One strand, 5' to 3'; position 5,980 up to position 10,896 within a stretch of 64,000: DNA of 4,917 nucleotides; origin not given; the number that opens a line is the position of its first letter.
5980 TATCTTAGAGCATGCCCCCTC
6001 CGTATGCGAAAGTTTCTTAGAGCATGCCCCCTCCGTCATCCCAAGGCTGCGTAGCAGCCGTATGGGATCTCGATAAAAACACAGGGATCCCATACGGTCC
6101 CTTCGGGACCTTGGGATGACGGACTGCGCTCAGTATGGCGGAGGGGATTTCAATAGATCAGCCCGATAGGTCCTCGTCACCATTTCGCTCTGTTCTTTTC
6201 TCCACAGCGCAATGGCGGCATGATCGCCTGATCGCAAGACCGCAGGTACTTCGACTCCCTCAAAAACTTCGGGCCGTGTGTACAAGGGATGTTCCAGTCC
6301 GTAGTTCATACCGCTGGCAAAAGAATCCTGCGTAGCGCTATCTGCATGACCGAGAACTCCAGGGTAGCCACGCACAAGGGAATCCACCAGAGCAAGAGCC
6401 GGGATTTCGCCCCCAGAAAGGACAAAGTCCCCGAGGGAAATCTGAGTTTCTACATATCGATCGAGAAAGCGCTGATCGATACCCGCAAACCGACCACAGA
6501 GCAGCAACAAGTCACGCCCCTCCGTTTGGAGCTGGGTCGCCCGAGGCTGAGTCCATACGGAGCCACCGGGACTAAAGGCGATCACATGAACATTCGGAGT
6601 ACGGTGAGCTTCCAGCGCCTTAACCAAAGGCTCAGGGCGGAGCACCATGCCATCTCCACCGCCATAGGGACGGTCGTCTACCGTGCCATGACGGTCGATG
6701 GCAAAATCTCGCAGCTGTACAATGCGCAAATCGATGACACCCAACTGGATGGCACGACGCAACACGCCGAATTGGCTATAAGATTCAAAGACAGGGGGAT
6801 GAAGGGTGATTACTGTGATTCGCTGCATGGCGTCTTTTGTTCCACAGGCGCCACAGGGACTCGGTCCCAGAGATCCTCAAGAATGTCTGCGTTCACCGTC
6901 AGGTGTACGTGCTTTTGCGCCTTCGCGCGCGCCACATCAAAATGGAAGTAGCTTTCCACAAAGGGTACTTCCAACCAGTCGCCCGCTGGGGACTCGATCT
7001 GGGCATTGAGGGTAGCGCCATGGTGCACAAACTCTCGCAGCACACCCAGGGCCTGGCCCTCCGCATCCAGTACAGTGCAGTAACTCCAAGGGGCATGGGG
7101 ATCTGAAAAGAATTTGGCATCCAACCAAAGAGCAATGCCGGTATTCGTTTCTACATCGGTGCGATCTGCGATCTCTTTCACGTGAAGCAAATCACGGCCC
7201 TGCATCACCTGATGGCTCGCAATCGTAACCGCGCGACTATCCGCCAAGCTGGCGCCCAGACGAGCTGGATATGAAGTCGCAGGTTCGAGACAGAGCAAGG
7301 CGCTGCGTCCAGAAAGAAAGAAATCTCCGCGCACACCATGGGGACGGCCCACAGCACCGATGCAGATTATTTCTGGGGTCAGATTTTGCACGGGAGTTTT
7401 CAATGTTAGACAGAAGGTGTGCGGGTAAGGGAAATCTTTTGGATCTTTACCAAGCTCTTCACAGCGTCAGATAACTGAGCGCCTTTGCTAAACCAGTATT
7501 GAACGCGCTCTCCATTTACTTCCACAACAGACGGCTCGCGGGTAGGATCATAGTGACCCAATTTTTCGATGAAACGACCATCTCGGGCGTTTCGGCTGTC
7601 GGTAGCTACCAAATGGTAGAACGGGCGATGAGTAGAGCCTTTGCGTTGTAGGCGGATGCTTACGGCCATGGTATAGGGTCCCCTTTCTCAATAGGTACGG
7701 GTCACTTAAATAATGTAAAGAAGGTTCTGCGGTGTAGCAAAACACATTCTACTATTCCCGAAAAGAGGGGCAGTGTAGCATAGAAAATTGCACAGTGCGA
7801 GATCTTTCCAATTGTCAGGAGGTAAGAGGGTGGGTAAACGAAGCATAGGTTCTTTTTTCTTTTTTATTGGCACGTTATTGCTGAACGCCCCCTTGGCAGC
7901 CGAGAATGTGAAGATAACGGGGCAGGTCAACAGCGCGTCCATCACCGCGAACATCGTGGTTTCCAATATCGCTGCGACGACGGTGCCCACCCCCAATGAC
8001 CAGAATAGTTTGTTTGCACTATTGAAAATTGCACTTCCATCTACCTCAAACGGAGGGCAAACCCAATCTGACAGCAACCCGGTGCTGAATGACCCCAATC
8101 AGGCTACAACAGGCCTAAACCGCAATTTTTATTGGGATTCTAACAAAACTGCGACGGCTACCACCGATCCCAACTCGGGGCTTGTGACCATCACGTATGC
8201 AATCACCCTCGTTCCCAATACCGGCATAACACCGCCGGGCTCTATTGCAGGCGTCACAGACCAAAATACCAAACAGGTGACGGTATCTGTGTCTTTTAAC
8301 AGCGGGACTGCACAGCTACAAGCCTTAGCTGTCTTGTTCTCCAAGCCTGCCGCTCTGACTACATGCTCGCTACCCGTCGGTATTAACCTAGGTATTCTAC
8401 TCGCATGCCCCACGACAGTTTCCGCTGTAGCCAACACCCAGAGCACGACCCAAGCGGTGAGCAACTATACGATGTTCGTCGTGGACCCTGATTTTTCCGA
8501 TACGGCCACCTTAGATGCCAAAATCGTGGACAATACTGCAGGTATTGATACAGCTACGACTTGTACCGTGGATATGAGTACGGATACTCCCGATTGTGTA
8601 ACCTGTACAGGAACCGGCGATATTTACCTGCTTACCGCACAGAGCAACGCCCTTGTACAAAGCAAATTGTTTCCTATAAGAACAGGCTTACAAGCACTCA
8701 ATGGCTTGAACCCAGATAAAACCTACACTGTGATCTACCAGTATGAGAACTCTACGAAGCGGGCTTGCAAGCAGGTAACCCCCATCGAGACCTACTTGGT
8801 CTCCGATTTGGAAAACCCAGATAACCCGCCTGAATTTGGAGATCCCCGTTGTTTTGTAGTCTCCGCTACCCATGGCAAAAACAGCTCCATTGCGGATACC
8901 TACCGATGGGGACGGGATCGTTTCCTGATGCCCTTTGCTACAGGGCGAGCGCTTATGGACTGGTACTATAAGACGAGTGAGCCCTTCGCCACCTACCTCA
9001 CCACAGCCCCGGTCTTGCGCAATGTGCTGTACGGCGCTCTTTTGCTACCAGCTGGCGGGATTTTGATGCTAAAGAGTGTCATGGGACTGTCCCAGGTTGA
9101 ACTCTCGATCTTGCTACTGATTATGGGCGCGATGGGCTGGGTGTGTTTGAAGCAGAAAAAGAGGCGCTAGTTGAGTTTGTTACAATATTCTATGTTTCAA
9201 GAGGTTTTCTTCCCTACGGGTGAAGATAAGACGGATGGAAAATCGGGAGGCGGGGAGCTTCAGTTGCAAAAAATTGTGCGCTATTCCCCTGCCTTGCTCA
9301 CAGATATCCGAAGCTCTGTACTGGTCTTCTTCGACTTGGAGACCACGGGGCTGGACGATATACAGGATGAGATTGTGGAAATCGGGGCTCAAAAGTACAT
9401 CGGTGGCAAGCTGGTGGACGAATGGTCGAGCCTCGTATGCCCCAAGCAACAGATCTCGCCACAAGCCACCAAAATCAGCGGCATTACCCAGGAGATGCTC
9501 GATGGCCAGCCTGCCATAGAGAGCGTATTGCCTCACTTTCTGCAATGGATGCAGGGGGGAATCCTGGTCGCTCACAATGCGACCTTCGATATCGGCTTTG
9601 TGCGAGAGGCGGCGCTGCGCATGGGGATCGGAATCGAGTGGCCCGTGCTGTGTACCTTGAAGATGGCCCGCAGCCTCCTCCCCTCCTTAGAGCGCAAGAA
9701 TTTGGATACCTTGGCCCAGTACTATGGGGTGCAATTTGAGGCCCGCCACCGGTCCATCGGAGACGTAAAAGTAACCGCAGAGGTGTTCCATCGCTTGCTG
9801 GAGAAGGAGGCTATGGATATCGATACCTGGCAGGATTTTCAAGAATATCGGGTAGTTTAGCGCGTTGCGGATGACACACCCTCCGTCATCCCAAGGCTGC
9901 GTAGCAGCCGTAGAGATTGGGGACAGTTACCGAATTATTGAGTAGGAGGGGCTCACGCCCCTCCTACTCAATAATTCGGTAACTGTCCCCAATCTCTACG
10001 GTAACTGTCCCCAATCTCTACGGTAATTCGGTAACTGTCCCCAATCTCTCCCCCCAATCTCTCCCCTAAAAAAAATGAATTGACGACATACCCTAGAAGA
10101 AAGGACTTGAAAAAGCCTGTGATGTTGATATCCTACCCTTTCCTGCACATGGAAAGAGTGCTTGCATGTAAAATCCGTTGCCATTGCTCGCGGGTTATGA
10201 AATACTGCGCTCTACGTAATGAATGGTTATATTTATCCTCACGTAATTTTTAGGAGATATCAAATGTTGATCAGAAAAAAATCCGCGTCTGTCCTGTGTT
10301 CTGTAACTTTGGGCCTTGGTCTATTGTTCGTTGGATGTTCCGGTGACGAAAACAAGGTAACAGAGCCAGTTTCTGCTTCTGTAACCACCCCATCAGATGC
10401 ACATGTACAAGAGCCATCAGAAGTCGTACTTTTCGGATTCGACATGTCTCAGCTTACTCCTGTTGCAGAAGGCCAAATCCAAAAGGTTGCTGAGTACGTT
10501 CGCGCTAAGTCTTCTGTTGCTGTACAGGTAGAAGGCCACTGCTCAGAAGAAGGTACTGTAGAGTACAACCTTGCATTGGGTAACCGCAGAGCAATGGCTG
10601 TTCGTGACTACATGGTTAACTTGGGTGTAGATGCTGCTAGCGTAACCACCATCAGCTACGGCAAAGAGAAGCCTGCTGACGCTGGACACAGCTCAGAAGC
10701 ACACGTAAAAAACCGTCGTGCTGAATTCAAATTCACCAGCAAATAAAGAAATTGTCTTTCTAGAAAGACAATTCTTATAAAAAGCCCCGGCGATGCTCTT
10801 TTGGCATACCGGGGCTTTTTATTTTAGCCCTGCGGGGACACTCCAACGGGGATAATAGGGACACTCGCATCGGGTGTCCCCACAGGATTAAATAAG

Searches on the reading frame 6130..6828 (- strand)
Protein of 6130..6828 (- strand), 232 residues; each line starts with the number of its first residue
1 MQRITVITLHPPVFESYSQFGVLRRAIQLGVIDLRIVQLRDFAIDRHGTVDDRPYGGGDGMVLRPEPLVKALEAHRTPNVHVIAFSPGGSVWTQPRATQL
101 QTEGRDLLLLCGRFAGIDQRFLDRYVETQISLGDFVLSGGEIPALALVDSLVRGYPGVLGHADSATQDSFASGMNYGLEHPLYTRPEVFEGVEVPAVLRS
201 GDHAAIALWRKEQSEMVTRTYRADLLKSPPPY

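Call 70: search_protein_families(library=pfam, proteins=[window:6130-6828:-], max_evalue=0.00001)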
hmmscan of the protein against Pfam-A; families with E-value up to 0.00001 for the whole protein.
window:6130-6828:- (232 aa): 1 family
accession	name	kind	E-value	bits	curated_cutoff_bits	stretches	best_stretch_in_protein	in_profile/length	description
PF01746.26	tRNA_m1G_MT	-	6.5e-47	160.2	27.3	1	25-222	3-194/195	tRNA (Guanine-1)-methyltransferase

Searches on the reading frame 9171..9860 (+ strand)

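Call 70: search_protein_families(library=pfam, proteins=[window:9171-9860:+], max_evalue=0.00001)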
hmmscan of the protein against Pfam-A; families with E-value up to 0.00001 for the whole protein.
window:9171-9860:+ (229 aa): 1 family
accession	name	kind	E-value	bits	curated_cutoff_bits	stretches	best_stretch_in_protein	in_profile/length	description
PF00929.31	RNase_T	-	3.2e-38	132.3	24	1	52-206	1-164/164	Exonuclease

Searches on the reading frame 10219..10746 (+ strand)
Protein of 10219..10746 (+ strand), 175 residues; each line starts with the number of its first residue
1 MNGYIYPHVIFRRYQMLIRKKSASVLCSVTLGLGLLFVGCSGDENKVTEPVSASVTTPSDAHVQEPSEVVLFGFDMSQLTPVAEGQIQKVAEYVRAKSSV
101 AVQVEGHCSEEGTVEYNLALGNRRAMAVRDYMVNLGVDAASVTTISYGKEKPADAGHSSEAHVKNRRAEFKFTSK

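Call 70: search_protein_families(library=pfam, proteins=[window:10219-10746:+], max_evalue=0.00001)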
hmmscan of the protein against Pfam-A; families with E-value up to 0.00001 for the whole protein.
window:10219-10746:+ (175 aa): 1 family
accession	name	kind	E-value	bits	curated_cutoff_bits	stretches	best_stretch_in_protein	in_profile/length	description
PF00691.25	OmpA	-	1.9e-21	76.6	27.2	1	71-166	1-98/98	OmpA family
